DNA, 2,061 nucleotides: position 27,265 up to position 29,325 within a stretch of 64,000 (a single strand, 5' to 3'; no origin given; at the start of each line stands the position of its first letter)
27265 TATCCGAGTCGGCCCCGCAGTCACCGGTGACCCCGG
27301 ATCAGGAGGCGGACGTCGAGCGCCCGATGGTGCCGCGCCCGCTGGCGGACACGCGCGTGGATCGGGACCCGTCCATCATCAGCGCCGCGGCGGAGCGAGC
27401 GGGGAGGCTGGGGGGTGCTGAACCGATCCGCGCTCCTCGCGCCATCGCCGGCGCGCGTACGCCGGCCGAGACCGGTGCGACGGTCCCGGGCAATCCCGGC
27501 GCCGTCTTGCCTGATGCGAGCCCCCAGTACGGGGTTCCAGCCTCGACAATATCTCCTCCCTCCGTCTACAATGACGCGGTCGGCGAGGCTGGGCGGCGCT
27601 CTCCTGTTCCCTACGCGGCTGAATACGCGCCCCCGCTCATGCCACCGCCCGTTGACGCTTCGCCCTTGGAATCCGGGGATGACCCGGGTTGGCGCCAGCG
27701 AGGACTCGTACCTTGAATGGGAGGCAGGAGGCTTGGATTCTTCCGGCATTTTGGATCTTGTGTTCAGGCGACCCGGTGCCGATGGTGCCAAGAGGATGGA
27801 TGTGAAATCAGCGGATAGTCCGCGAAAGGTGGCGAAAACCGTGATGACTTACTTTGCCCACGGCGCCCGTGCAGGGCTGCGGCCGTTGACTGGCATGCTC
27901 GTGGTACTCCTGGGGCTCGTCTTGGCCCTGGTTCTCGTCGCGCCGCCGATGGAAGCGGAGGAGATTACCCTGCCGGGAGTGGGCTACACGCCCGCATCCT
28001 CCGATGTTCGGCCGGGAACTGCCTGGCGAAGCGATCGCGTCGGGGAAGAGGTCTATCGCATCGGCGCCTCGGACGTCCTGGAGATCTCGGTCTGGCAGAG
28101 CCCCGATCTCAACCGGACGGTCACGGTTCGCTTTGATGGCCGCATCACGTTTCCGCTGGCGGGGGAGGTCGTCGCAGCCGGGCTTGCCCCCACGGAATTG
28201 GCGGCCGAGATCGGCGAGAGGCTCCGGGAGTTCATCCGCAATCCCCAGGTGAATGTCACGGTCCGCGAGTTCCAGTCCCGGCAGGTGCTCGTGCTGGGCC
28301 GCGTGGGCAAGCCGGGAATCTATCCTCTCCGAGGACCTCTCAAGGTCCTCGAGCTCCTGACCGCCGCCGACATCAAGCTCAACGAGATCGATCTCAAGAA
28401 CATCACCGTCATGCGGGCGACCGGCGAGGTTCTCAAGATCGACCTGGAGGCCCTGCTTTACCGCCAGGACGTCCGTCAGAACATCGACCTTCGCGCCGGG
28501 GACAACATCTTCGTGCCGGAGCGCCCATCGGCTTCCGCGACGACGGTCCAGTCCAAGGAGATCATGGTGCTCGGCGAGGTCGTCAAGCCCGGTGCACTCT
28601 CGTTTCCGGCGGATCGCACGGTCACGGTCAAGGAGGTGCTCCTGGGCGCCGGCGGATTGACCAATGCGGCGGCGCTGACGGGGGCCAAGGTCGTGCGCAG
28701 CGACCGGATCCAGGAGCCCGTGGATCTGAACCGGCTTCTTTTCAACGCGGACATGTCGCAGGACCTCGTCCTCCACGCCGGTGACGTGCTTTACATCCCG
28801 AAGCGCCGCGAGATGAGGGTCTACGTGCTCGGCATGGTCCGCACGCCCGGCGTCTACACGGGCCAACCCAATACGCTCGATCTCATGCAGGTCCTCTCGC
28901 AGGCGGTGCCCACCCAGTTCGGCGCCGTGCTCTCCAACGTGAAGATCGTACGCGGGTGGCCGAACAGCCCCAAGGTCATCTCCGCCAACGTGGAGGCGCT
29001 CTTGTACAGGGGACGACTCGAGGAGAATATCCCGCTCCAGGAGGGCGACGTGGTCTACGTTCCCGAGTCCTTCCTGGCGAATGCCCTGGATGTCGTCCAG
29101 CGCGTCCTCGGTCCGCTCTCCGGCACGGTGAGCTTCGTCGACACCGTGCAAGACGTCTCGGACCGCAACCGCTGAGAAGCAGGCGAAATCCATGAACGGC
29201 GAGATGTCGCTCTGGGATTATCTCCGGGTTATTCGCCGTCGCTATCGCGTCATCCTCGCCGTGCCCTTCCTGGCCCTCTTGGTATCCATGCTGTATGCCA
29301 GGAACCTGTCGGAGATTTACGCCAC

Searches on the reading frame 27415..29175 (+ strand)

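Call 14: search_protein_families(library=pfam, proteins=[window:27415-29175:+], max_evalue=0.001)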
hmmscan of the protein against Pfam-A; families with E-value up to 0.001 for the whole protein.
window:27415-29175:+ (586 aa): 4 families
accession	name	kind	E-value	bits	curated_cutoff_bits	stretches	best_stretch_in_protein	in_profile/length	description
PF22461.2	SLBB_2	-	1.7e-26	92.6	27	3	290-367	2-79/79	SLBB domain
PF02563.21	Poly_export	-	1.5e-25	89.6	28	1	212-283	5-76/77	Polysaccharide biosynthesis/export protein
PF10531.15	SLBB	-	5.6e-14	52.1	27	1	383-431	2-47/55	SLBB domain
PF08007.18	JmjC_2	-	1e-05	25.5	22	0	442-464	79-101/127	JmjC domain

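Call 15: search_protein_families(library=ncbifam, proteins=[window:27415-29175:+], max_evalue=0.001)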
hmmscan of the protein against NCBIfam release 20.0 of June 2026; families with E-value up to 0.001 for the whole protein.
window:27415-29175:+ (586 aa): 5 families
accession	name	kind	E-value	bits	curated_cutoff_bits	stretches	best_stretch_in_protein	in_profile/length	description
TIGR03027.2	pepcterm_export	equivalog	5.6e-59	198.6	180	3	213-370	2-167/169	XrtA/PEP-CTERM system exopolysaccharide export protein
TIGR03028.1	EpsE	equivalog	3.1e-43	147.8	262.65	2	214-371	2-163/239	polysaccharide export protein EpsE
NF011658.0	PRK15078.1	subfamily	2.4e-41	141.8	333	2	213-369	84-251/380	polysaccharide export protein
NF041843.1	EpsY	equivalog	1.5e-24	86.4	320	1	211-335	50-174/211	exopolysaccharide export protein EpsY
NF011722.0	PRK15175.1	equivalog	3.8e-07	29.3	456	1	243-334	112-204/355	Vi polysaccharide ABC transporter protein VexA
